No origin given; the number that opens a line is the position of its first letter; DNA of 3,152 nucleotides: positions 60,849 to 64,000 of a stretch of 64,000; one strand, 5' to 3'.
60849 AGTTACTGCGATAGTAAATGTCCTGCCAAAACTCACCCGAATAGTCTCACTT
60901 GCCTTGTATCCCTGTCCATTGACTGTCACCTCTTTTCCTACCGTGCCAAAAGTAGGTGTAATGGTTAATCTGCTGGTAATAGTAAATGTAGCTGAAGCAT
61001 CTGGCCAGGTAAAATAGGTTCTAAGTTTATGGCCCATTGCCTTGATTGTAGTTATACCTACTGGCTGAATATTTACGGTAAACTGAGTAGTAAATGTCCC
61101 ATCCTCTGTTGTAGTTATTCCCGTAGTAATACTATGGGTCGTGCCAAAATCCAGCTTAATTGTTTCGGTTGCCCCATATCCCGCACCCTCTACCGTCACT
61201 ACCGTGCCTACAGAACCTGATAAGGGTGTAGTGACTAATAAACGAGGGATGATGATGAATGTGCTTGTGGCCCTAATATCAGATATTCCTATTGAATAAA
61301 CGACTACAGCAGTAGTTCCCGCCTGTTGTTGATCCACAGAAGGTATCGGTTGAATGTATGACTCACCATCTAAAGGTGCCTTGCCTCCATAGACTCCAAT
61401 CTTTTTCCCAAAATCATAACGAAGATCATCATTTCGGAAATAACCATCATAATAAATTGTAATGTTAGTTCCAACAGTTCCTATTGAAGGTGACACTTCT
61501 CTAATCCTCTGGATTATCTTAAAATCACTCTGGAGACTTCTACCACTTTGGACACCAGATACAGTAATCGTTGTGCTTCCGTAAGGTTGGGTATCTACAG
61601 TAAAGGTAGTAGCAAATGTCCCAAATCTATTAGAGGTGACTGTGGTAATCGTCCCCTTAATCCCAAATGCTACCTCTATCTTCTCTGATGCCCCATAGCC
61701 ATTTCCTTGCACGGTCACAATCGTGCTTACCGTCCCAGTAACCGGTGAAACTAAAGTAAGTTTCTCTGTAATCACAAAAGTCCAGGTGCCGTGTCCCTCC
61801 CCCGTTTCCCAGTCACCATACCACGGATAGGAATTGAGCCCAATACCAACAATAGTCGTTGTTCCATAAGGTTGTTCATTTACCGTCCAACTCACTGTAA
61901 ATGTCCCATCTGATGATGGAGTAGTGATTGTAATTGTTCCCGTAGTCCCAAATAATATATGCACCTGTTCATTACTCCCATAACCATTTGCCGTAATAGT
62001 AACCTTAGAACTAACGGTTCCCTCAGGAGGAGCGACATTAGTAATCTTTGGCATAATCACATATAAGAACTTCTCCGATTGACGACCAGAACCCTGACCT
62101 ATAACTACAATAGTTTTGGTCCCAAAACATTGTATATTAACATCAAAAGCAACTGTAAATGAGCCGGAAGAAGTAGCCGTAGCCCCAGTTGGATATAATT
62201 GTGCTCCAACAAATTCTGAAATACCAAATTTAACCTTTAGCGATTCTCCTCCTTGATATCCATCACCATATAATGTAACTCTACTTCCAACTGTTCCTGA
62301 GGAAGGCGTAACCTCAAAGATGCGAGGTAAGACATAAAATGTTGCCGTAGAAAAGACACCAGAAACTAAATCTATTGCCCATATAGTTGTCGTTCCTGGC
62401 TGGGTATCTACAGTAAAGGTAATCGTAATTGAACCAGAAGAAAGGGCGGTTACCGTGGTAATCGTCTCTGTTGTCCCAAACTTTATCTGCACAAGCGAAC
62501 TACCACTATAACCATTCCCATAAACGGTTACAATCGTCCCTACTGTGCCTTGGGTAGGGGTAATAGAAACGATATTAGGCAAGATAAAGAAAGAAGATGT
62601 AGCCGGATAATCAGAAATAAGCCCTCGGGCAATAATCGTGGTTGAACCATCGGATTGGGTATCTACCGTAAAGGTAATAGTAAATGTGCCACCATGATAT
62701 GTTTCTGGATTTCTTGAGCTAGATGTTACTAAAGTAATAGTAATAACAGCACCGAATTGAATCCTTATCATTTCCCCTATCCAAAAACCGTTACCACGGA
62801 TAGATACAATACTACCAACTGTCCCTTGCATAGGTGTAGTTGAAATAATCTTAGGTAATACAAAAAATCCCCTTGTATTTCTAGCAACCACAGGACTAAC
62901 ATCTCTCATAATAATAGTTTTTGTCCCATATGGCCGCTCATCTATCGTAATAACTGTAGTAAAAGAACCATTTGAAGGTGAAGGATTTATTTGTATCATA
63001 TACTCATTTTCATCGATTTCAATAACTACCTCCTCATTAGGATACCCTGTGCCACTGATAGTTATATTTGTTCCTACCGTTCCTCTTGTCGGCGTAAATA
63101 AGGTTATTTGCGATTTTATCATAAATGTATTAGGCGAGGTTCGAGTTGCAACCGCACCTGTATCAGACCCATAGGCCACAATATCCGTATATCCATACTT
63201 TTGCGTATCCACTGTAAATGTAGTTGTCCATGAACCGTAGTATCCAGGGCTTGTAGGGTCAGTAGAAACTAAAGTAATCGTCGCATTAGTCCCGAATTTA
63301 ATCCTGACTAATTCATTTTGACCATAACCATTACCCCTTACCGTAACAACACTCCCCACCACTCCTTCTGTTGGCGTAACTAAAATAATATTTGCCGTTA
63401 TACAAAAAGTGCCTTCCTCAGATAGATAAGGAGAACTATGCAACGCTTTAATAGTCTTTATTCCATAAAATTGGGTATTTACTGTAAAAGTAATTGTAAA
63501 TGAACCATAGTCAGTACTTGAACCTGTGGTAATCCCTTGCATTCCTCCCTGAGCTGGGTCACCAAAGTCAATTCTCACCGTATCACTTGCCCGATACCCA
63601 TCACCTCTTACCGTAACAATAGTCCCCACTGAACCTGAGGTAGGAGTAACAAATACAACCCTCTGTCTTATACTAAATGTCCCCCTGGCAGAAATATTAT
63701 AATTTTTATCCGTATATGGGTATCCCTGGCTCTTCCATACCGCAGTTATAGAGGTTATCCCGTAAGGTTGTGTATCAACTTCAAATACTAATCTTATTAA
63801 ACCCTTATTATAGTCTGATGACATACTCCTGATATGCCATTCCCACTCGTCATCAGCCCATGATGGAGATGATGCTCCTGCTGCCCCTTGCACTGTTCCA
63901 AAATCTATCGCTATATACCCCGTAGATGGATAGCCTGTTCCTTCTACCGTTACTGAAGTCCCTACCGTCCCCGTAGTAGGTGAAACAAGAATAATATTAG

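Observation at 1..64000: The window is wholly internal to a single giant gene of at least 64 kb (at least 21,300 codons), with neither end in view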

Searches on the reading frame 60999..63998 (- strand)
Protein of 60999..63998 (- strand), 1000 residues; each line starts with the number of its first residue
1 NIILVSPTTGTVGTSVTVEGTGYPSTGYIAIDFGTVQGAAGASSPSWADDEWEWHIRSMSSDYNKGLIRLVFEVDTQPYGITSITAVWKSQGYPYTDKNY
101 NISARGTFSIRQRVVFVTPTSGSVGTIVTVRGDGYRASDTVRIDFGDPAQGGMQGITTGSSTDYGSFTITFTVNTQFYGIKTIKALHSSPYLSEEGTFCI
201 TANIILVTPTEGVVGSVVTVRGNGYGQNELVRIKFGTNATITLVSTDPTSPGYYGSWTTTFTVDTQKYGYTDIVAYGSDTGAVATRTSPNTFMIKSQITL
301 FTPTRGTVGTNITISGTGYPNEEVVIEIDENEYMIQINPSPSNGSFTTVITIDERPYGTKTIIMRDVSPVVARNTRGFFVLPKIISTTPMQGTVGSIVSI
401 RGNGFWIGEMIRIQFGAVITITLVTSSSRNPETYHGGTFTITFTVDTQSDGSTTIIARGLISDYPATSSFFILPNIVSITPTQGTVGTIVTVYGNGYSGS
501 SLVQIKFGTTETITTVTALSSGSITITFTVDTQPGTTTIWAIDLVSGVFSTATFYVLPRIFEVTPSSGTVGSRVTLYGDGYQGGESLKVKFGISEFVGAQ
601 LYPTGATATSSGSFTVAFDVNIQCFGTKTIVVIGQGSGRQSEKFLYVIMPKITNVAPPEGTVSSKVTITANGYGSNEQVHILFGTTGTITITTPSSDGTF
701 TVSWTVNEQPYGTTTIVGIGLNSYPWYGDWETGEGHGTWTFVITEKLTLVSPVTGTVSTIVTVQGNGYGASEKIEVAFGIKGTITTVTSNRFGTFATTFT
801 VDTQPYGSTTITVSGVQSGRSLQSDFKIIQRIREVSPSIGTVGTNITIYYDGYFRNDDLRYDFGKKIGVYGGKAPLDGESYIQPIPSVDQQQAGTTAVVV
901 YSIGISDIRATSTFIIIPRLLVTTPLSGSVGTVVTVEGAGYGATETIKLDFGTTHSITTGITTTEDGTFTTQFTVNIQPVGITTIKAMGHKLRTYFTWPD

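Call 6: search_protein_families(library=pfam, proteins=[window:60999-63998:-], max_evalue=0.01)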
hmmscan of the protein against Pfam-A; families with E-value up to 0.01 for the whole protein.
window:60999-63998:- (1000 aa): 0 families

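Call 10: find_homologous_proteins(query=window:60999-63998:-, max_evalue=1e-10)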
Query window:60999-63998:- (1000 aa): 127 proteins with E <= 1e-10 among 8000 candidates; the best 120 are listed.
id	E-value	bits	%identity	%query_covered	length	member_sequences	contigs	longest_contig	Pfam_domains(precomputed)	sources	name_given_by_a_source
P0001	0.0e+0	1062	37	99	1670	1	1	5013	PF21992.3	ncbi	ncbi:MAG: hypothetical protein AAB296_09120, partial [Candidatus Desantisbacteria bacterium]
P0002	5.3e-269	913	36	99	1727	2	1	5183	-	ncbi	ncbi:hypothetical protein COX18_02265, partial [Candidatus Desantisbacteria bacterium CG23_combo_of_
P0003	8.8e-268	909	35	100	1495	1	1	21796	-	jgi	-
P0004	2.9e-247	841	36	98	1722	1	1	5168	-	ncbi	ncbi:MAG: hypothetical protein AAB296_03760, partial [Candidatus Desantisbacteria bacterium]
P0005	4.7e-247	841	35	99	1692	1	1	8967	PF01833.31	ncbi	ncbi:hypothetical protein COZ71_05475, partial [Candidatus Desantisbacteria bacterium CG_4_8_14_3_um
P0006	5.9e-244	830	36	99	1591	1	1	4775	-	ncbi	ncbi:MAG: hypothetical protein AAB296_00855, partial [Candidatus Desantisbacteria bacterium]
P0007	3.3e-240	818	38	98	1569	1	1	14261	PF13861.13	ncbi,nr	ncbi:hypothetical protein HY793_02250, partial [Candidatus Desantisbacteria bacterium]|nr:hypothetic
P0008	5.7e-239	814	36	99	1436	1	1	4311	-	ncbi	ncbi:hypothetical protein COZ71_08470, partial [Candidatus Desantisbacteria bacterium CG_4_8_14_3_um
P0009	1.5e-238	812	37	93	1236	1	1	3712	-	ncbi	ncbi:hypothetical protein COZ71_08545, partial [Candidatus Desantisbacteria bacterium CG_4_8_14_3_um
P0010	1.5e-236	806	38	99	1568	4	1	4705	-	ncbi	ncbi:hypothetical protein COX18_08985, partial [Candidatus Desantisbacteria bacterium CG23_combo_of_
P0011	2.0e-233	796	35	100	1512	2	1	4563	PF01833.31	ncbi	ncbi:hypothetical protein COZ71_02145, partial [Candidatus Desantisbacteria bacterium CG_4_8_14_3_um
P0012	4.0e-225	768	35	100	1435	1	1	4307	-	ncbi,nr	ncbi:MAG: hypothetical protein QME49_07480, partial [bacterium]|nr:hypothetical protein [bacterium]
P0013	1.4e-218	746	36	99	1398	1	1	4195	-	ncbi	ncbi:hypothetical protein COZ71_08540, partial [Candidatus Desantisbacteria bacterium CG_4_8_14_3_um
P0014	2.2e-213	729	39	98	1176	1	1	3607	-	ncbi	ncbi:MAG: hypothetical protein AAB296_06605, partial [Candidatus Desantisbacteria bacterium]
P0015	6.3e-198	678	38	99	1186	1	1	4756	-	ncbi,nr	ncbi:hypothetical protein HY792_02315, partial [Candidatus Desantisbacteria bacterium]|nr:hypothetic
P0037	9.3e-130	452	36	82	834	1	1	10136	-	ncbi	ncbi:hypothetical protein COZ71_07315, partial [Candidatus Desantisbacteria bacterium CG_4_8_14_3_um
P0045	2.0e-116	408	36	78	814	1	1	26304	PF01833.31,PF22633.4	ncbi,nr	ncbi:TPA: hypothetical protein DCX16_04785, partial [bacterium]|nr:hypothetical protein [bacterium]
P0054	8.9e-97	343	37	69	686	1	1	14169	-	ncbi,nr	ncbi:hypothetical protein HY793_02390, partial [Candidatus Desantisbacteria bacterium]|nr:hypothetic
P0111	1.9e-18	84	30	44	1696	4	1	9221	PF01833.31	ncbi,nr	ncbi:IPT/TIG domain-containing protein, partial [bacterium]|nr:IPT/TIG domain-containing protein [ba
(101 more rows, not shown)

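Call 44: find_encoding_contigs(protein=P0003, flank=10000, max_places=4)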
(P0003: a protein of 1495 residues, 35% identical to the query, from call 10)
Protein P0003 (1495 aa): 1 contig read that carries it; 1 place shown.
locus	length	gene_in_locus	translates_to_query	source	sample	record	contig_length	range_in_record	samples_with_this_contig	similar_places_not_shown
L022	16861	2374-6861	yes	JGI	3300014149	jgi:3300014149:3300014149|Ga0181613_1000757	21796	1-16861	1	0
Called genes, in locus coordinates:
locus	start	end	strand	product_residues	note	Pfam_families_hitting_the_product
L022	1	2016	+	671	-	?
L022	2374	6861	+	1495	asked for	-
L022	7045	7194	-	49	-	-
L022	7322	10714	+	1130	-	-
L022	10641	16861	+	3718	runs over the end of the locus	?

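Call 47: find_encoding_contigs(protein=P0007, flank=10000, max_places=2)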
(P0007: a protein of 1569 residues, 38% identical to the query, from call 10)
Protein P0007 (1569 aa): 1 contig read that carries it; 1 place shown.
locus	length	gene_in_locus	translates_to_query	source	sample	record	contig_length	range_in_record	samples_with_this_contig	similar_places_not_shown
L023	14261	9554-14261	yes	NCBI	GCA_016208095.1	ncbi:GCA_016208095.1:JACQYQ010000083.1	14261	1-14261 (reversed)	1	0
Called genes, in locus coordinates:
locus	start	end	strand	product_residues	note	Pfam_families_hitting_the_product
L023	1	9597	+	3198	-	?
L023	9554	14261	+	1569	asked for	PF13861:FLgD_tudor (faint)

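Call 48: find_encoding_contigs(protein=P0054, flank=10000, max_places=2)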
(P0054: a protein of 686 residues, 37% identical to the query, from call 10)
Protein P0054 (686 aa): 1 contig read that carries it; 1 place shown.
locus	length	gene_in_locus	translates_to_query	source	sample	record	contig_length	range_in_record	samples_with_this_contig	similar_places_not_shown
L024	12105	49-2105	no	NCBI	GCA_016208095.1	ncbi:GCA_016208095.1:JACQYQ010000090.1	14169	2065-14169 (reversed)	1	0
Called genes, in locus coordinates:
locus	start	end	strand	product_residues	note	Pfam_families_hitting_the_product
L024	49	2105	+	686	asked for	-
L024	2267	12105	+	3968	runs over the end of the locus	?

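Call 49: find_encoding_contigs(protein=P0045, flank=10000, max_places=2)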
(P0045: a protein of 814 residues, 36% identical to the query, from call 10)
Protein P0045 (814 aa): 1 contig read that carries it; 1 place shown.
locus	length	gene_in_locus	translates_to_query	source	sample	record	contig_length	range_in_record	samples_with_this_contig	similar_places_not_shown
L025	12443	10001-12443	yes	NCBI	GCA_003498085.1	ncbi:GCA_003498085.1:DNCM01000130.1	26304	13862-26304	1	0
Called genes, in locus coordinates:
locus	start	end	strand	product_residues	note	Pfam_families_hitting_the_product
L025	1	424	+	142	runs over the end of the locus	PF00572:Ribosomal_L13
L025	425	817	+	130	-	PF00380:Ribosomal_S9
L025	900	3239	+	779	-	PF00133:tRNA-synt_1, PF01921:tRNA-synt_1f (faint), PF01406:tRNA-synt_1e (faint), PF09334:tRNA-synt_1g, PF13603:tRNA-synt_1_2, PF00133:tRNA-synt_1, PF09334:tRNA-synt_1g (weak), PF08264:Anticodon_1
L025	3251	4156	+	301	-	PF08545:ACP_syn_III, PF08541:ACP_syn_III_C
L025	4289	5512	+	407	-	PF06689:zf-C4_ClpX, PF00493:MCM, PF01078:Mg_chelatase (faint), PF05496:RuvB_N (weak), PF00004:AAA, PF07724:AAA_2, PF07728:AAA_5 (weak), PF10431:ClpB_D2-small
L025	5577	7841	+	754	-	PF02190:LON_substr_bdg, PF00004:AAA, PF07728:AAA_5 (weak), PF22667:Lon_lid, PF05362:Lon_C, PF13541:ChlI (weak)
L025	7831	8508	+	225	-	-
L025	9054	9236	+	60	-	-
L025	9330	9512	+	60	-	-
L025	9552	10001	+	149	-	-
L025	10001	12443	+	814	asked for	PF01833:TIG (faint), PF22633:F5_F8_type_C_2 (faint)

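Call 50: find_encoding_contigs(protein=P0037, flank=10000, max_places=2)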
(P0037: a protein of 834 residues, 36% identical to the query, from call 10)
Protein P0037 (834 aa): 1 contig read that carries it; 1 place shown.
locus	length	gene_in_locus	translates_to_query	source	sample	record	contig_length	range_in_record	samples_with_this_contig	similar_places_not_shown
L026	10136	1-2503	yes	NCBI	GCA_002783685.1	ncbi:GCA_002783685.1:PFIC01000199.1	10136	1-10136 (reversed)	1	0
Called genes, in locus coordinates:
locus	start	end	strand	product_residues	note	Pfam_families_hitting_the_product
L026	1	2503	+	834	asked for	?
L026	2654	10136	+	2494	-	?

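Call 86: search_protein_families(library=ncbifam, proteins=[window:60999-63998:-], max_evalue=0.01)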
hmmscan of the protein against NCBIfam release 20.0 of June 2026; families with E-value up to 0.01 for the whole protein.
window:60999-63998:- (1000 aa): 1 family
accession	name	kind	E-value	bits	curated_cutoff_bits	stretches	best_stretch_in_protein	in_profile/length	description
NF040680.1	chromo_anti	equivalog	0.0035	17.2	86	1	113-181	23-97/133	enediyne antibiotic chromoprotein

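Call 99: find_encoding_contigs(protein=P0111, flank=10000, max_places=4)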
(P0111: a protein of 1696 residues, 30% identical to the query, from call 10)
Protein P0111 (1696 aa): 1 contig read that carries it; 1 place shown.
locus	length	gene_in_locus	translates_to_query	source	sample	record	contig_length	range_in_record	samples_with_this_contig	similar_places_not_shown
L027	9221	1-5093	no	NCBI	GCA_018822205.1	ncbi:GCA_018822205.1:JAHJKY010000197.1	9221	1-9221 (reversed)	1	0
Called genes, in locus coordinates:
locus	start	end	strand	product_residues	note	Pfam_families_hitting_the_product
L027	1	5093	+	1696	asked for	PF01833:TIG (faint)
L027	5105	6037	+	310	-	PF19572:PorV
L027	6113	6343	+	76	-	PF09720:Unstab_antitox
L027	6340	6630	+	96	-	PF05016:ParE_toxin (weak)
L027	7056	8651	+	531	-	-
